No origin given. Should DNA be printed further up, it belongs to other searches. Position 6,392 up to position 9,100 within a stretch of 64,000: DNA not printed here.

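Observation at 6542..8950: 802-aa protein combining an HsdR-N-like PD-(D/E)xK nuclease fold, a P-loop NTPase and a ~500-aa unassigned C-terminal region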

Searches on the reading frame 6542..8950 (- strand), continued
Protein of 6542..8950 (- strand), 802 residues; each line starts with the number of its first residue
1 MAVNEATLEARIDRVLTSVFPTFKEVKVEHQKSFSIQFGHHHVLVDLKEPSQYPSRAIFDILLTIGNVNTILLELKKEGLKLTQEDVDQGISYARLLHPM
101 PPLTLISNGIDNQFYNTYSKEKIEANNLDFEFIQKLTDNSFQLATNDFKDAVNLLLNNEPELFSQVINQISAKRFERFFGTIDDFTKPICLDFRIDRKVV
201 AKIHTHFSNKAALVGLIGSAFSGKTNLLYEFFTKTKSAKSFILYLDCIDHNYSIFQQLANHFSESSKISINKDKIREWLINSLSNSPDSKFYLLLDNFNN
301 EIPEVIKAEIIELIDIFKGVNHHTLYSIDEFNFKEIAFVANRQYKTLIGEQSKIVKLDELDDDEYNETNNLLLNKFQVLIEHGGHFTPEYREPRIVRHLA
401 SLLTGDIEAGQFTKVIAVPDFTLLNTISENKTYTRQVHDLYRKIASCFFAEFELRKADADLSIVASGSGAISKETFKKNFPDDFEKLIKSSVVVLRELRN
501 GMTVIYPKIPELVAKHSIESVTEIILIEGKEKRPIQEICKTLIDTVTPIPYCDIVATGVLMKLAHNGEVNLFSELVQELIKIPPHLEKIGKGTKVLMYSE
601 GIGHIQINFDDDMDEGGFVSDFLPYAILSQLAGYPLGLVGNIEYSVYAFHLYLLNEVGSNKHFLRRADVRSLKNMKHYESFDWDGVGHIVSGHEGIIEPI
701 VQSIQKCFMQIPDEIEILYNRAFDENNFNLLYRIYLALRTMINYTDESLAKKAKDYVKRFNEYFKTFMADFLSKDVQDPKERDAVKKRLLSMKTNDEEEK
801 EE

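Call 40: search_protein_families(library=padloc, proteins=[L001:7673-9988:+, P0120, P0115, P0076, L018:9938-12406:+, L014:9953-12361:+], max_evalue=0.01)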
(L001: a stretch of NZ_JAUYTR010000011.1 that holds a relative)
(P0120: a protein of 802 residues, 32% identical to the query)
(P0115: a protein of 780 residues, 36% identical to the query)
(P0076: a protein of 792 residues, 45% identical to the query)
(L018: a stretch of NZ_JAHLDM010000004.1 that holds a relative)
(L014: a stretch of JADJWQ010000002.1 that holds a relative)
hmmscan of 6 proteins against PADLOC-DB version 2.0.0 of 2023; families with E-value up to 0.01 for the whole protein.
L001:7673-9988:+ (771 aa): 4 families
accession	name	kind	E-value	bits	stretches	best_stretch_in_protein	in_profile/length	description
PDLC03841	LeoBC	-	3.1e-11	41.1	1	493-759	338-589/601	-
PDLC03839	LeoA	-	4.4e-10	37.3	1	497-765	328-555/559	-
PDLC04290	PDC-M02A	-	5.5e-05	20.9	1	40-160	32-159/170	-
PDLC02398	Aga_REase-PNTD1-PNTD2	-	6.2e-05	20.2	1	39-122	33-112/429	Class I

P0120 (802 aa): 7 families
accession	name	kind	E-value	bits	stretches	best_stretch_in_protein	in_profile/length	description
PDLC04917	PDC-S12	-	7.5e-07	27.2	1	772-794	194-216/218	-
PDLC00871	E2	-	1.5e-06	26.1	1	775-799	170-193/241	E2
PDLC00872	E2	-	3e-06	24.9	1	774-798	166-190/216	E2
PDLC00833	E1-E2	-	5.6e-06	24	1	766-798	160-194/222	E1-E2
PDLC00865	E2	-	2.8e-05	21.6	1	774-798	168-192/219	E2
PDLC00870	E2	-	0.00043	18.4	1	780-798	175-193/223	E2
PDLC03317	MTase_II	-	0.00097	15.6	1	12-152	10-142/831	Type II methyltransferase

P0115 (780 aa): 0 families

P0076 (792 aa): 1 family
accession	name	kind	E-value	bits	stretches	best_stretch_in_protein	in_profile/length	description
PDLC03317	MTase_II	-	1e-05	22.1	1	45-121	37-112/831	Type II methyltransferase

L018:9938-12406:+ (822 aa): 4 families
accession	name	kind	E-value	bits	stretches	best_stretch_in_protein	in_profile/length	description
PDLC00833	E1-E2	-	0.00025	18.6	1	793-821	164-192/222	E1-E2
PDLC04917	PDC-S12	-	0.00046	18.1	1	772-819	168-216/218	-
PDLC00865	E2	-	0.0029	15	1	795-821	164-190/219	E2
PDLC00872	E2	-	0.0049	14.4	0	794-819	161-186/216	E2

L014:9953-12361:+ (802 aa): 0 families

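Call 45: find_related_loci(query=A1, collection=metagenome_contigs, flank=10000)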
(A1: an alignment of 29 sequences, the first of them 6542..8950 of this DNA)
Query A1 (802 aa) in metagenome_contigs; peptide patterns used: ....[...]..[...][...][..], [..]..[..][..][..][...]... (x = any residue, [..] = any of these).
296 stretches matched a pattern; 36 encode a relative of the query (tblastn E <= 1e-3); 36 distinct loci.
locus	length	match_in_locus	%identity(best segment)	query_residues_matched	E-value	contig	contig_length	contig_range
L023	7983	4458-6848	81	1-797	0e+0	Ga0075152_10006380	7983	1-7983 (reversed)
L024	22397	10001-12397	71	1-797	0e+0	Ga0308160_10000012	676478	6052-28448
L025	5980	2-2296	75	36-800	0e+0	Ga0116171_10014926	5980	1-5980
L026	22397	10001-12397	71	1-797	0e+0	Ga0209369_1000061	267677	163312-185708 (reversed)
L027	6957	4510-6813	73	1-768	0e+0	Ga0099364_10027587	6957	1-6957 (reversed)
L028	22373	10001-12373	58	1-791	0e+0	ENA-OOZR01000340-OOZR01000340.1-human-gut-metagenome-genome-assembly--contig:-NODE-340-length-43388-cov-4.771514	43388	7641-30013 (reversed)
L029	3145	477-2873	59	1-799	0e+0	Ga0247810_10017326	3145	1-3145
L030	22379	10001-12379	59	1-792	0e+0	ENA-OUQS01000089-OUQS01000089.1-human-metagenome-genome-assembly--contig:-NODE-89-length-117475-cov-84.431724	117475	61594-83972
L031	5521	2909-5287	59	1-792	0e+0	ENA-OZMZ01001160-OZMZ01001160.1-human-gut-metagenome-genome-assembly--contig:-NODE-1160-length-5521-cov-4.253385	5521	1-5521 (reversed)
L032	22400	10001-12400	47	3-796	0e+0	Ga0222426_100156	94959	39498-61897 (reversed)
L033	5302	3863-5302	75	1-480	0e+0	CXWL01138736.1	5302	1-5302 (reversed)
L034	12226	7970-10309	45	3-781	0e+0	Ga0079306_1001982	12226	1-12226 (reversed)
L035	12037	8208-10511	45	3-769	0e+0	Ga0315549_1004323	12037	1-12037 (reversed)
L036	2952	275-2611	42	2-783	0e+0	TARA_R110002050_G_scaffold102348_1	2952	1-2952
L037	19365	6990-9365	41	3-793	0e+0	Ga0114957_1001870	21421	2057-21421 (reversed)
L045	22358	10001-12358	29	3-795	1e-106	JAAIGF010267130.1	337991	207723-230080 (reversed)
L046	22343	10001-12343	28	3-789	7e-102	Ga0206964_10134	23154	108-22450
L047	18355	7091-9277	32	3-737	4e-110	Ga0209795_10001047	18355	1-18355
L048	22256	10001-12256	28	1-754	3e-89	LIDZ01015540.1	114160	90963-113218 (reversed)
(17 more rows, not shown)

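Call 52: search_protein_families(library=padloc, proteins=[L048:5865-7868:+, L048:7869-9809:+, L016:1991-3862:+, L016:279-1541:+, L037:4463-6952:+, L037:71-4216:+, L009:12373-14019:+, L034:4443-6722:+, L034:6704-7744:+, L047:9529-11271:+], max_evalue=0.00001)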
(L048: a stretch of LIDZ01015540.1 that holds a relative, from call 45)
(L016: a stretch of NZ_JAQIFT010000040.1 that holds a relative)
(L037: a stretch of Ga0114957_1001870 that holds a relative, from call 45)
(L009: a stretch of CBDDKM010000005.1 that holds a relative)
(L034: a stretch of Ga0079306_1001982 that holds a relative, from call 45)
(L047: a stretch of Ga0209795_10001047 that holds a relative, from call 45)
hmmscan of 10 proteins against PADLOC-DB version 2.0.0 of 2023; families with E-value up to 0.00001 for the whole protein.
L048:5865-7868:+ (667 aa): 143 families (the best 25 are shown)
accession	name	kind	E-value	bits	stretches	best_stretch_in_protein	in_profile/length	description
PDLC00091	GajA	-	4.7e-224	743.8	1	8-664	2-621/627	AAA ATPase domain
PDLC00096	GajA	-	3.1e-162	539.5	1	8-665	2-615/630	AAA ATPase domain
PDLC00064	GajA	-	1.4e-119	398.1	1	155-623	1-439/464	AAA ATPase domain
PDLC00099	GajA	-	1.5e-114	382.2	1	6-664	5-619/626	AAA ATPase domain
PDLC00071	GajA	-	2.5e-108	361.4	1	7-664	1-583/588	AAA ATPase domain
PDLC00080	GajA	-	1.2e-103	346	1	9-662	3-618/622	AAA ATPase domain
PDLC00083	GajA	-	6.5e-92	306.9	1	8-621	2-612/639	AAA ATPase domain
PDLC00069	GajA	-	1.6e-87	292.5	2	124-663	151-684/687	AAA ATPase domain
PDLC00073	GajA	-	4.8e-82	274.8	1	8-659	2-583/589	AAA ATPase domain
PDLC00070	GajA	-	2e-81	272.4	1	8-633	2-578/596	AAA ATPase domain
PDLC00072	GajA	-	2.2e-64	216.1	2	145-623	201-624/709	AAA ATPase domain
PDLC00077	GajA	-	1.1e-59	200.5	2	125-479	171-501/616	AAA ATPase domain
PDLC00101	GajA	-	6.8e-59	198.2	1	8-496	2-456/632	AAA ATPase domain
PDLC00092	GajA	-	2.2e-48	163.2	1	149-455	173-456/604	AAA ATPase domain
PDLC00100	GajA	-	5.1e-48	162.2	2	8-350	2-338/619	AAA ATPase domain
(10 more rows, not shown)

L048:7869-9809:+ (646 aa): 45 families (the best 25 are shown)
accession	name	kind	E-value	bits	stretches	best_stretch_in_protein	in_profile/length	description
PDLC00129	GajB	-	1.5e-182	606.3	1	29-645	6-592/594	UrvD helicase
PDLC00142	GajB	-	2.8e-84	281.5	2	234-643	170-581/583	UrvD helicase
PDLC00138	GajB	-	4e-63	212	1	36-629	6-570/581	UrvD helicase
PDLC00112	GajB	-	6.5e-53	178.2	2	239-631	170-562/581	UrvD helicase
PDLC00106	GajB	-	8.1e-51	171.2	3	260-426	188-356/577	UrvD helicase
PDLC00136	GajB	-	1.2e-44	151.2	1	46-632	15-553/570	UrvD helicase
PDLC00119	GajB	-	1.2e-43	147.9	1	46-643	13-560/565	UrvD helicase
PDLC00127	GajB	-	3.4e-41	139.4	3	37-216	11-175/594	UrvD helicase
PDLC00130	GajB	-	5.1e-40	135.3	2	242-415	170-348/589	UrvD helicase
PDLC00117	GajB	-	6.7e-40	135.2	2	242-625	183-573/604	UrvD helicase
PDLC00147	GajB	-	1.4e-39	134.5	2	33-127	26-121/637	UrvD helicase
PDLC00131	GajB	-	4.1e-36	123.1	1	50-358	38-324/647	UrvD helicase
PDLC00123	GajB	-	2.7e-35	120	2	232-623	132-504/540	UrvD helicase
PDLC00149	GajB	-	6.2e-35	118.7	2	239-383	165-318/577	UrvD helicase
PDLC00105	GajB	-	8.8e-35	118.5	1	36-371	29-324/649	UrvD helicase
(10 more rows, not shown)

L016:1991-3862:+ (623 aa): 7 families
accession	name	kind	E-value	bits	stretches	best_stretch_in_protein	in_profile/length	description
PDLC03863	LmuB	-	3.3e-136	453.4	1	9-622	3-609/610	-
PDLC03867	LmuB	-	1.4e-72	243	1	11-620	6-600/605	-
PDLC03862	LmuB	-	6.6e-51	171.4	1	7-620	5-638/643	-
PDLC03859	LmuB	-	1.6e-34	118.1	1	11-598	5-586/611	-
PDLC03866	LmuB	-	4e-17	59.7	1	9-620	4-630/641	-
PDLC00254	LmuB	-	4.8e-08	30.1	1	234-560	194-494/563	AAA ATPase domain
PDLC03864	LmuB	-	3.3e-06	23.9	1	332-550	385-600/657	-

L016:279-1541:+ (420 aa): 2 families
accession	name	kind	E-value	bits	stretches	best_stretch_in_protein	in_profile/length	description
PDLC03852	LmuA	-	1.7e-96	322.1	1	76-413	9-335/336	-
PDLC03857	LmuA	-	3.3e-30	103.9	1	262-414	170-326/327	-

L037:4463-6952:+ (829 aa): 0 families

L037:71-4216:+ (1381 aa): 1 family
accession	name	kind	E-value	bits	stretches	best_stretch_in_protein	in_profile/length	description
PDLC02169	Avs4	-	2.9e-140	467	1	3-1375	207-1570/1570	-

L009:12373-14019:+ (548 aa): 0 families

L034:4443-6722:+ (759 aa): 7 families
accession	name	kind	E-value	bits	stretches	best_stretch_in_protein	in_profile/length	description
PDLC04895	PDC-S06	-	4.5e-59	198.7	2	14-386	4-390/784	-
PDLC04894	PDC-S06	-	2.3e-19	67.4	1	11-452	2-406/740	-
PDLC04896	PDC-S06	-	5.3e-17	59.7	1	13-331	3-312/732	-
PDLC04898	PDC-S06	-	9.6e-17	58.5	1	10-610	3-612/752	-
PDLC04897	PDC-S06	-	2.8e-16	57.3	1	203-616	172-589/727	-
PDLC04887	PDC-S06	-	3.5e-16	57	1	12-620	2-629/790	-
PDLC04890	PDC-S06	-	2.9e-09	34.1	1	18-754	7-706/732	-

L034:6704-7744:+ (346 aa): 0 families

L047:9529-11271:+ (580 aa): 2 families
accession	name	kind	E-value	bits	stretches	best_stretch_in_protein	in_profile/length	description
PDLC05011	PDC-S39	-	1.5e-214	712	1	2-578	2-582/595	-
PDLC05012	PDC-S39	-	1.1e-129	431.9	1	5-575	7-597/615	-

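Call 53: search_protein_families(library=pfam, proteins=[L016:1991-3862:+, L016:1510-1998:+, L037:4463-6952:+, L009:12373-14019:+, L034:4443-6722:+, L034:6704-7744:+, L045:12380-13036:+, L046:9323-9997:+, L004:12434-13120:+, L004:8852-9658:+], max_evalue=0.0001)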
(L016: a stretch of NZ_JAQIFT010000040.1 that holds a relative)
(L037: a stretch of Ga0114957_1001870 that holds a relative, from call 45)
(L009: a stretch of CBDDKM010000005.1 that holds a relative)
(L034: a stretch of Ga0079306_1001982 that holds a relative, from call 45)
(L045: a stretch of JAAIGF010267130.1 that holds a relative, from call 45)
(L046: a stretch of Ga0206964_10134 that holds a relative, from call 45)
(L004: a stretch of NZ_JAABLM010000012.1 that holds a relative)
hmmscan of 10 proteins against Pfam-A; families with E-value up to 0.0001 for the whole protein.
L016:1991-3862:+ (623 aa): 0 families

L016:1510-1998:+ (162 aa): 1 family
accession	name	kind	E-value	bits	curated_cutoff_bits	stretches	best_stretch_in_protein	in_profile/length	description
PF20288.3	MC2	-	3.5e-42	144.2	26.9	1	9-151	1-144/145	ABC-three component (ABC-3C) system Middle Component 2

L037:4463-6952:+ (829 aa): 11 families
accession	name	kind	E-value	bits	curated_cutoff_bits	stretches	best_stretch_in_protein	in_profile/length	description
PF18911.6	PKD_4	-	1.8e-33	114.9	27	2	580-658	8-85/85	PKD domain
PF00801.26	PKD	-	1.9e-19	69.8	23.5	2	673-735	15-79/80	PKD domain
PF18962.6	Por_Secre_tail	-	4.2e-12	46.6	27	1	752-827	1-74/75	Secretion system C-terminal sorting domain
PF07705.17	CARDB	-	2.4e-09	37.7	22.7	1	22-127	2-96/101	CARDB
PF00561.26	Abhydrolase_1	-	3.5e-09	37.1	25.8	1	154-303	1-102/245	alpha/beta hydrolase fold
PF07819.20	PGAP1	-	3.8e-09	37.1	24.3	1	155-309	6-133/233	PGAP1-like alpha/beta domain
PF06028.17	DUF915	-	1.4e-07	31.6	22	0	238-304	77-142/255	Alpha/beta hydrolase of unknown function (DUF915)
PF02450.21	LCAT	-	4.3e-07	29.9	21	1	252-322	111-179/392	Lecithin:cholesterol acyltransferase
PF12697.13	Abhydrolase_6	-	1.9e-06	29.1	26.3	1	156-318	1-93/217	Alpha/beta hydrolase family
PF18981.6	InlK_D3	-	5.5e-05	23.6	25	0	625-655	42-72/75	Internalin K domain (D3/D4)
PF01674.24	Lipase_2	-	5.5e-05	23.2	20.3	0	155-285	3-97/219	Lipase (class 2)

L009:12373-14019:+ (548 aa): 0 families

L034:4443-6722:+ (759 aa): 1 family
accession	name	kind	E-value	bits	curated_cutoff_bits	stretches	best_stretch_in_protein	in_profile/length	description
PF13166.12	AAA_13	-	5e-22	78.8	36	1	23-703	4-662/713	AAA domain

L034:6704-7744:+ (346 aa): 1 family
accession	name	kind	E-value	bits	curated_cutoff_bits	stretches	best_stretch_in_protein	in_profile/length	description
PF14022.11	DUF4238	-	1.2e-25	91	27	1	23-303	1-277/281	Protein of unknown function (DUF4238)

L045:12380-13036:+ (218 aa): 0 families

L046:9323-9997:+ (224 aa): 0 families

L004:12434-13120:+ (228 aa): 0 families

L004:8852-9658:+ (268 aa): 1 family
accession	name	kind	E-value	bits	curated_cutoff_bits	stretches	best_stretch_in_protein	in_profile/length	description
PF00899.27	ThiF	-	6.4e-09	35.7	28.1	1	23-140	22-130/238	ThiF family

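Call 58: search_protein_families(library=pfam, alignment_id=A4, max_evalue=0.00001)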
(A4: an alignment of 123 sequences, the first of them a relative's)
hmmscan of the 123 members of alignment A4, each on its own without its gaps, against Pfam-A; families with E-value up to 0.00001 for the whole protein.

A. member 1, L001:5752-7656:+ (634 aa): 2 families
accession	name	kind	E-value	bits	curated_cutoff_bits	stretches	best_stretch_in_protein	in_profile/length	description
PF00580.27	UvrD-helicase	-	1.6e-21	77.6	23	1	29-285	5-262/271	UvrD/REP helicase N-terminal domain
PF13245.12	AAA_19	-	5.1e-07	30.4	25.1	1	41-276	16-131/134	AAA domain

B. families by the number of members that match (of 123 scanned): 127 families (the first 25 are shown)
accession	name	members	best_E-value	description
PF00589.27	Phage_integrase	4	3.9e-41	Phage integrase family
PF00580.27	UvrD-helicase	3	8.6e-36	UvrD/REP helicase N-terminal domain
PF13304.12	AAA_21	3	5.9e-24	AAA domain, putative AbiEii toxin, Type IV TA system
PF13245.12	AAA_19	3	5.4e-13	AAA domain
PF02384.22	N6_Mtase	2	4.5e-107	N-6 DNA Methylase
PF00239.26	Resolvase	2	4.9e-47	Resolvase, N terminal domain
PF13175.12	AAA_15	2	4.5e-32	AAA ATPase domain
PF10145.14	PhageMin_Tail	2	3.5e-27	Phage-related minor tail protein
PF04471.18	Mrr_cat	2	7.1e-25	Restriction endonuclease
PF03235.19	GmrSD_N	2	1.8e-24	GmrSD restriction endonuclease, N-terminal domain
PF07508.19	Recombinase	2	6.8e-20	Recombinase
PF13102.12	Phage_int_SAM_5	2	8.7e-19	Phage integrase SAM-like domain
PF01381.28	HTH_3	2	1.1e-17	Helix-turn-helix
PF20469.4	OLD-like_TOPRIM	2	9.9e-17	Overcoming lysogenization defect protein-like, TOPRIM domain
PF13476.12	AAA_23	2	3.1e-15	AAA domain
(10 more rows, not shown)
